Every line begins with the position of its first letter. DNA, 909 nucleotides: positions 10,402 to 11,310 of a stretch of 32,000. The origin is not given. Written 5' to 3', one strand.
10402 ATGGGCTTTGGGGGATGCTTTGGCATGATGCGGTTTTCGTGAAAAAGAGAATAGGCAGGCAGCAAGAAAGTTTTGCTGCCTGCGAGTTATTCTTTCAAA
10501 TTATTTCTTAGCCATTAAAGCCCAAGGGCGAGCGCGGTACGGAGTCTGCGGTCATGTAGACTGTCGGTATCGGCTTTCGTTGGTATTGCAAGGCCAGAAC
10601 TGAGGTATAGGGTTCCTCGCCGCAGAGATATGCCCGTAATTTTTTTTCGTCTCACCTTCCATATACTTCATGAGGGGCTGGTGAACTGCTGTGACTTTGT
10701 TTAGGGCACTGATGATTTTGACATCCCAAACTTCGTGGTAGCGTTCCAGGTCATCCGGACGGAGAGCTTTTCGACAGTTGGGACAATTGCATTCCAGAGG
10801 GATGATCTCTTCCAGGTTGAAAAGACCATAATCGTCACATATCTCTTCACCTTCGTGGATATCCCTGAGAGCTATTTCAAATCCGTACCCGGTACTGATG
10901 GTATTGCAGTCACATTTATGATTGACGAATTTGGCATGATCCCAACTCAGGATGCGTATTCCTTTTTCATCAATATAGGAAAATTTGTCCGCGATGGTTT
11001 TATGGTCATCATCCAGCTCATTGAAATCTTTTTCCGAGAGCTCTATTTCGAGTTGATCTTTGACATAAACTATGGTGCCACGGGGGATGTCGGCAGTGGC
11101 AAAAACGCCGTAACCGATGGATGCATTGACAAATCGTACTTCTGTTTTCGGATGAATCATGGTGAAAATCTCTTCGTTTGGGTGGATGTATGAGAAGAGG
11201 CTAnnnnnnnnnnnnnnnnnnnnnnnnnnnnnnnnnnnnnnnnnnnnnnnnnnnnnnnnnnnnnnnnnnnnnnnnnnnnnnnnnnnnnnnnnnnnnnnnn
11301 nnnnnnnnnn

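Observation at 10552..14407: Self-contained sigma-54 module: orphan activator, three palindromic upstream sites, -24/-12 promoter and a five-gene cassette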

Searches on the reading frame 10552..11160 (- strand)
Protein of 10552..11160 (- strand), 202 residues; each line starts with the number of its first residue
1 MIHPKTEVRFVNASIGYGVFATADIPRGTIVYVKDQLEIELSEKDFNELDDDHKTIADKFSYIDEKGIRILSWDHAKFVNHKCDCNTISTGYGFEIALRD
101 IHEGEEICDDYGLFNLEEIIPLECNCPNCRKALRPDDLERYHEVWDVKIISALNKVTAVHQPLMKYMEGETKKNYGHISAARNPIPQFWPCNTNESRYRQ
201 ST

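Call 3: search_protein_families(library=pfam, proteins=[window:10552-11160:-], max_evalue=0.1)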
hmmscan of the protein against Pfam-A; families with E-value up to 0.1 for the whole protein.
window:10552-11160:- (202 aa): 3 families
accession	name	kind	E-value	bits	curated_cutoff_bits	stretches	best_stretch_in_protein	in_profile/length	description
PF00856.33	SET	-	5.8e-14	52.8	22.4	1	16-112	1-105/105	SET domain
PF21202.3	SLX1_C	-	0.046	14.5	27.2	1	117-134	43-60/65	Structure-specific endonuclease subunit SLX1, C-terminal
PF03129.25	HGTP_anticodon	-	0.072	13.7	21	0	36-70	20-55/94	Anticodon binding domain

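Call 4: search_protein_families(library=ncbifam, proteins=[window:10552-11160:-], max_evalue=0.1)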
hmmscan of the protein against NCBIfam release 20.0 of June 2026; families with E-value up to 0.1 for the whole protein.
window:10552-11160:- (202 aa): 1 family
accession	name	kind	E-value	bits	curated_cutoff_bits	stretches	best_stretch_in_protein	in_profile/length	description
NF043024.1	T4SS_AnkI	equivalog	0.096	11.4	550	0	7-54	26-72/439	Dot/Icm T4SS effector AnkI/LegAS4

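Call 15: find_homologous_proteins(query=window:10552-11160:-, max_evalue=0.001)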
Query window:10552-11160:- (202 aa): 1420 proteins with E <= 0.001 among 1484 candidates; the best 120 are listed.
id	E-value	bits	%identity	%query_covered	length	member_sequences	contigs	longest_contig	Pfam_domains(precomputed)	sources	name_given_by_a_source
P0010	3.7e-138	476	100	100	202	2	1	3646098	PF00856.34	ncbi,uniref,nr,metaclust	ncbi:SET domain-containing protein [Pseudodesulfovibrio piezophilus]|uniref:SET domain-containing pr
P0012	1.0e-89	318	74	86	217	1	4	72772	PF00856.34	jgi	jgi:hypothetical protein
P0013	1.5e-88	314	77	86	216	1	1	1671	PF00856.34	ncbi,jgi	-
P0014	1.8e-88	314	75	86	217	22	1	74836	PF00856.34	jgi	jgi:hypothetical protein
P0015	3.6e-88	313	75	86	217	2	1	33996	PF00856.34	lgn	-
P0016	1.6e-87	310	77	86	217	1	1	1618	PF00856.34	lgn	-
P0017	5.5e-87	309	76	86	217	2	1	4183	PF00856.34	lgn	-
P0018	9.1e-87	308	77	85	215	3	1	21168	PF00856.34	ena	-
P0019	1.1e-86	308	71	91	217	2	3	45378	PF00856.34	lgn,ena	-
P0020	1.8e-86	307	74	85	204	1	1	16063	PF00856.34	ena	-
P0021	2.0e-86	307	73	86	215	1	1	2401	PF00856.34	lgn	-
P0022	1.5e-85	304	75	86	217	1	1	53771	PF00856.34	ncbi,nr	ncbi:MAG: SET domain-containing protein-lysine N-methyltransferase [Pseudodesulfovibrio sp.]|nr:SET 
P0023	1.7e-85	304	74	86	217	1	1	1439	PF00856.34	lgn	-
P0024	1.8e-85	304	72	86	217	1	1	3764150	PF00856.34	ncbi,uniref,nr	ncbi:SET domain-containing protein [Pseudodesulfovibrio sediminis]|uniref:SET domain-containing prot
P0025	3.6e-85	303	74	85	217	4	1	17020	PF00856.34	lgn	-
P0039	1.4e-81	291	67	91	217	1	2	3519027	PF00856.34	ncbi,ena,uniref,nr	ncbi:SET domain-containing protein-lysine N-methyltransferase [uncultured Pseudodesulfovibrio sp.]|u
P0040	2.2e-81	290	72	86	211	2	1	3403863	PF00856.34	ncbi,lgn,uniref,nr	ncbi:SET domain-containing protein [Pseudodesulfovibrio portus]|uniref:SET domain-containing protein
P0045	2.9e-78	280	70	86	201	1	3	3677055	PF00856.34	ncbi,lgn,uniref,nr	ncbi:SET domain-containing protein [Desulfovibrio ferrophilus]|uniref:SET domain-containing protein 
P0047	1.9e-74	268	64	91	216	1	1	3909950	PF00856.34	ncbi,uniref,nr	ncbi:SET domain-containing protein-lysine N-methyltransferase [Pseudodesulfovibrio cashew]|uniref:SE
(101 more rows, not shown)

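Call 16: find_encoding_contigs(protein=P0024, flank=7000, max_places=2)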
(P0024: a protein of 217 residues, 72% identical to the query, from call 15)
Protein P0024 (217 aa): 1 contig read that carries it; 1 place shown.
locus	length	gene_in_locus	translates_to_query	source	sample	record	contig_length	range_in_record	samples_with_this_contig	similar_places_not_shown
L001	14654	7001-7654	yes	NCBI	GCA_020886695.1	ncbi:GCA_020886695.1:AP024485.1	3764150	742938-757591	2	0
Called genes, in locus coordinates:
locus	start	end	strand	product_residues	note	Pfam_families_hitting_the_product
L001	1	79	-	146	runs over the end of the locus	-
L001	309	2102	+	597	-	PF17203:sCache_3_2, PF00989:PAS (weak), PF13426:PAS_9 (weak), PF00512:HisKA, PF02518:HATPase_c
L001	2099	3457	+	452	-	PF00072:Response_reg, PF07724:AAA_2 (faint), PF01078:Mg_chelatase (weak), PF00158:Sigma54_activat, PF14532:Sigma54_activ_2, PF07728:AAA_5, PF25601:AAA_lid_14, PF02954:HTH_8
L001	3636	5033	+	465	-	PF00158:Sigma54_activat, PF14532:Sigma54_activ_2, PF00004:AAA (weak), PF07728:AAA_5, PF25601:AAA_lid_14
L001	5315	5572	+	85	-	-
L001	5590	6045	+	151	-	-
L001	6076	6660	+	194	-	PF00583:Acetyltransf_1, PF13508:Acetyltransf_7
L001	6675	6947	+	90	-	-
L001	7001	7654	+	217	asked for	PF00856:SET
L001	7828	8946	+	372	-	PF00005:ABC_tran, PF13304:AAA_21 (faint), PF08402:TOBE_2 (weak)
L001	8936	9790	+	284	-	PF00528:BPD_transp_1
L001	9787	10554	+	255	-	PF00528:BPD_transp_1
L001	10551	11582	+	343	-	PF01547:SBP_bac_1, PF13531:SBP_bac_11, PF13416:SBP_bac_8, PF13343:SBP_bac_6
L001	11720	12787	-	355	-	-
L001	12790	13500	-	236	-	PF00483:NTP_transferase, PF12804:NTP_transf_3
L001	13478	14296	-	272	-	PF00288:GHMP_kinases_N, PF08544:GHMP_kinases_C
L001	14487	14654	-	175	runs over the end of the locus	PF00908:dTDP_sugar_isom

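Call 17: find_encoding_contigs(protein=P0045, flank=7000, max_places=2)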
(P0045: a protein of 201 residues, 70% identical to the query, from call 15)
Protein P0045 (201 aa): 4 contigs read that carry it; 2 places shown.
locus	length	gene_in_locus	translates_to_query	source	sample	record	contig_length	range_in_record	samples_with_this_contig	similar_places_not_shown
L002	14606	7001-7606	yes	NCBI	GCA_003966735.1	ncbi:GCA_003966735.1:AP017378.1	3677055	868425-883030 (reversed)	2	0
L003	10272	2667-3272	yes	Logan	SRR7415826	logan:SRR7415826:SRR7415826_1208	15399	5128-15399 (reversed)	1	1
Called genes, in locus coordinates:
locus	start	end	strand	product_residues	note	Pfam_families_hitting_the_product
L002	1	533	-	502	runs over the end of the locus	PF03062:MBOAT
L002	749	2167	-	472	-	-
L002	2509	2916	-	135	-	PF01814:Hemerythrin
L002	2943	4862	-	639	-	PF21623:HK_sensor_dom_bact, PF00211:Guanylate_cyc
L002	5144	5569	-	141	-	-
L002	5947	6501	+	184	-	PF00216:Bac_DNA_binding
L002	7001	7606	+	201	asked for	PF00856:SET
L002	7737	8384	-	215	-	PF00497:SBP_bac_3 (faint)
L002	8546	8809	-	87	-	PF00076:RRM_1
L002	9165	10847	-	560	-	PF00005:ABC_tran, PF02463:SMC_N (faint), PF13304:AAA_21 (faint), PF12848:ABC_tran_Xtn, PF00005:ABC_tran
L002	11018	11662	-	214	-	PF00849:PseudoU_synth_2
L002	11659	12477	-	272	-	-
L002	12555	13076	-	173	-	PF01641:SelR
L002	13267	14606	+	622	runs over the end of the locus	PF08447:PAS_3 (faint), PF13426:PAS_9, PF13188:PAS_8 (weak), PF13426:PAS_9 (weak), PF08448:PAS_4, PF13188:PAS_8 (weak), PF13426:PAS_9, PF00990:GGDEF, +1 more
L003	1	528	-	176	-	?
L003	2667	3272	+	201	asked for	PF00856:SET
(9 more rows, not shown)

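Call 18: find_encoding_contigs(protein=P0047, flank=7000, max_places=2)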
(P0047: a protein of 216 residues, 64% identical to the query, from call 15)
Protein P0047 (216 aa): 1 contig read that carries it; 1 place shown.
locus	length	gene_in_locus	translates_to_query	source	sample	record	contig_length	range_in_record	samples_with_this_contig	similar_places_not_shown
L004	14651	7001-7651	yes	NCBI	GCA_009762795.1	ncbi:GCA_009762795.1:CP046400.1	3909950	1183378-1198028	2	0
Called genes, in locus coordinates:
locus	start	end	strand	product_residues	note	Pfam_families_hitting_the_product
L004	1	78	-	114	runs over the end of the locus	PF14358:DUF4405 (weak)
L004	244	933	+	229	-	PF00072:Response_reg, PF00486:Trans_reg_C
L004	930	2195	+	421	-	PF00672:HAMP, PF00512:HisKA, PF02518:HATPase_c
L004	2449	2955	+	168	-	PF01980:TrmO_N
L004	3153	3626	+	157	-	PF13499:EF-hand_7 (faint), PF00036:EF-hand_1 (faint), PF13202:EF-hand_5 (faint), PF13405:EF-hand_6 (faint)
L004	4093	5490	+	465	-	PF00158:Sigma54_activat, PF01078:Mg_chelatase (faint), PF14532:Sigma54_activ_2, PF00004:AAA, PF07728:AAA_5, PF25601:AAA_lid_14, PF02954:HTH_8 (weak)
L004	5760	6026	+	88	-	-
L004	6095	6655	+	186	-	PF00583:Acetyltransf_1, PF13508:Acetyltransf_7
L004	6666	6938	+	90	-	-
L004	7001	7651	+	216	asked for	PF00856:SET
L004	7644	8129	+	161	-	PF05618:RimB-like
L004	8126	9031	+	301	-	PF18030:Rimk_N, PF14397:ATPgrasp_ST (faint), PF02655:ATP-grasp_3, PF08443:RimK, PF02955:GSH-S_ATP, PF07478:Dala_Dala_lig_C (faint)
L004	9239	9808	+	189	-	PF00011:HSP20, PF17886:ArsA_HSP20 (weak)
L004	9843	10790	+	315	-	PF00924:MS_channel_2nd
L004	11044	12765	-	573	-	PF02465:FliD_N, PF07195:FliD_C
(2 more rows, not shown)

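Call 21: find_encoding_contigs(protein=P0040, flank=7000, max_places=2)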
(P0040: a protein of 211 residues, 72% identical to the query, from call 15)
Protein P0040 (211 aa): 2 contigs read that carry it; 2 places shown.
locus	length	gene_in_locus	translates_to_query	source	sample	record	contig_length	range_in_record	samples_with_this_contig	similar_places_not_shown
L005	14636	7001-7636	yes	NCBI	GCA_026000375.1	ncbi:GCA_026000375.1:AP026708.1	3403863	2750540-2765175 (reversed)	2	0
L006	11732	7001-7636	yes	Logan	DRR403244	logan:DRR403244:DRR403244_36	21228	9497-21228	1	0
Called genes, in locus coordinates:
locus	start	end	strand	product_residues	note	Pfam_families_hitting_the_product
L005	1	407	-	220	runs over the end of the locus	PF00528:BPD_transp_1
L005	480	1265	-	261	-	PF00497:SBP_bac_3, PF10613:Lig_chan-Glu_bd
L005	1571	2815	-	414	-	PF00989:PAS (faint), PF13426:PAS_9, PF00196:GerE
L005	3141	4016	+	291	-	PF02219:MTHFR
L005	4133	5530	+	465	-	PF00158:Sigma54_activat, PF01078:Mg_chelatase (faint), PF14532:Sigma54_activ_2, PF00004:AAA (weak), PF07728:AAA_5, PF25601:AAA_lid_14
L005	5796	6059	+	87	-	-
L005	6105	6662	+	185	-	PF00583:Acetyltransf_1, PF13673:Acetyltransf_10 (weak), PF13508:Acetyltransf_7, PF08445:FR47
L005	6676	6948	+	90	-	-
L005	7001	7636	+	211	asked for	PF00856:SET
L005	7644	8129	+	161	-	PF05618:RimB-like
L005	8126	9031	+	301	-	PF18030:Rimk_N, PF14397:ATPgrasp_ST (faint), PF02655:ATP-grasp_3, PF08443:RimK, PF02955:GSH-S_ATP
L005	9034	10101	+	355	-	PF01757:Acyl_transf_3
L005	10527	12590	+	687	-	PF03477:ATP-cone, PF13597:NRDD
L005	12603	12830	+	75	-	-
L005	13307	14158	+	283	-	PF12911:OppC_N (weak), PF00528:BPD_transp_1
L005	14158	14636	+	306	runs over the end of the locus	PF19300:BPD_transp_1_N, PF00528:BPD_transp_1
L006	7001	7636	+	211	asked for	PF00856:SET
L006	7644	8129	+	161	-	PF05618:RimB-like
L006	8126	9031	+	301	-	PF18030:Rimk_N, PF14397:ATPgrasp_ST (faint), PF02655:ATP-grasp_3, PF08443:RimK, PF02955:GSH-S_ATP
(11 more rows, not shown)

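Call 22: find_encoding_contigs(protein=P0039, flank=7000, max_places=2)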
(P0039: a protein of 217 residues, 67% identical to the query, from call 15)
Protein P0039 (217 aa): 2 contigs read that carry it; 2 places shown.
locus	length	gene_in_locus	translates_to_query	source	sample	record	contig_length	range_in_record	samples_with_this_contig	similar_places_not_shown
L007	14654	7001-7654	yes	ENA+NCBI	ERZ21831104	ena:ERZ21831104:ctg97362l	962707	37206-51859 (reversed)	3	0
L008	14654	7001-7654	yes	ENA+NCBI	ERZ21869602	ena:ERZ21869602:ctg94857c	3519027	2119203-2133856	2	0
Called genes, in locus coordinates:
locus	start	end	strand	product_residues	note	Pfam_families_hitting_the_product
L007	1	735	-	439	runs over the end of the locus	PF01077:NIR_SIR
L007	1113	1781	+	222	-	PF03692:CxxCxxCC (weak)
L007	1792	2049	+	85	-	-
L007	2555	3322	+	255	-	PF00497:SBP_bac_3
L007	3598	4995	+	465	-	PF00158:Sigma54_activat, PF01078:Mg_chelatase (faint), PF14532:Sigma54_activ_2, PF00004:AAA, PF07728:AAA_5, PF25601:AAA_lid_14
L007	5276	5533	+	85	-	-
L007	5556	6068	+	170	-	-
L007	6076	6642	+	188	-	PF00583:Acetyltransf_1, PF13508:Acetyltransf_7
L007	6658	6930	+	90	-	-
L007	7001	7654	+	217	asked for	PF00856:SET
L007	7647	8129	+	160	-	PF05618:RimB-like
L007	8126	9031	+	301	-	PF18030:Rimk_N, PF14397:ATPgrasp_ST (faint), PF02655:ATP-grasp_3, PF08443:RimK, PF02955:GSH-S_ATP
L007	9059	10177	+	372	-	PF00005:ABC_tran, PF13304:AAA_21 (faint), PF08402:TOBE_2 (weak)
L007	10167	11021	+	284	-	PF00528:BPD_transp_1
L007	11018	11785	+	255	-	PF00528:BPD_transp_1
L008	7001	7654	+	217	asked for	PF00856:SET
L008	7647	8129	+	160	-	PF05618:RimB-like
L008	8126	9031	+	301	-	PF18030:Rimk_N, PF14397:ATPgrasp_ST (faint), PF02655:ATP-grasp_3, PF08443:RimK, PF02955:GSH-S_ATP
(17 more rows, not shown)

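Call 84: search_protein_families(library=padloc, proteins=[L001:5590-6045:+], max_evalue=0.01)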
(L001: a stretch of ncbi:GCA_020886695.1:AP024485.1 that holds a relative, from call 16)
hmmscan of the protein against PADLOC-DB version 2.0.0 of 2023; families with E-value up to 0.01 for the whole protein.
L001:5590-6045:+ (151 aa): 0 families

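Call 85: search_protein_families(library=pfam, proteins=[L001:5590-6045:+, L005:7644-8129:+, L005:8126-9031:+], max_evalue=0.01)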
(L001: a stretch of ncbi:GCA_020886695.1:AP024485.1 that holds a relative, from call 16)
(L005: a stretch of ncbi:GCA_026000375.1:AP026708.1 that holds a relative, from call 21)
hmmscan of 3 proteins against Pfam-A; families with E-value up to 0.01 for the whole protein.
L001:5590-6045:+ (151 aa): 0 families

L005:7644-8129:+ (161 aa): 1 family
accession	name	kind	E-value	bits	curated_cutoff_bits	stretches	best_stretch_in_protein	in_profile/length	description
PF05618.17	Zn_protease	-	9.4e-40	136.2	27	1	12-146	1-135/138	Putative ATP-dependent zinc protease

L005:8126-9031:+ (301 aa): 6 families
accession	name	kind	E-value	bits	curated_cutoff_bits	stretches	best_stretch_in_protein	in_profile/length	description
PF08443.16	RimK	-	7.6e-68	228.3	21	1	98-286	2-188/188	RimK-like ATP-grasp domain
PF18030.7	Rimk_N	-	6.2e-44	148.7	26.4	1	1-94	1-94/94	RimK PreATP-grasp domain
PF02955.21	GSH-S_ATP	-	5.5e-16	58.9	23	1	138-262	34-160/175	Prokaryotic glutathione synthetase, ATP-grasp domain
PF02655.19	ATP-grasp_3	-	2.5e-09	37.8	23.2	1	99-263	3-155/160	ATP-grasp domain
PF14397.11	ATPgrasp_ST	-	7.7e-08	32.3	31.4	1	232-280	221-271/278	Sugar-transfer associated ATP-grasp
PF07478.18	Dala_Dala_lig_C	-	3.3e-05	23.9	24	1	131-267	32-178/204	D-ala D-ala ligase C-terminus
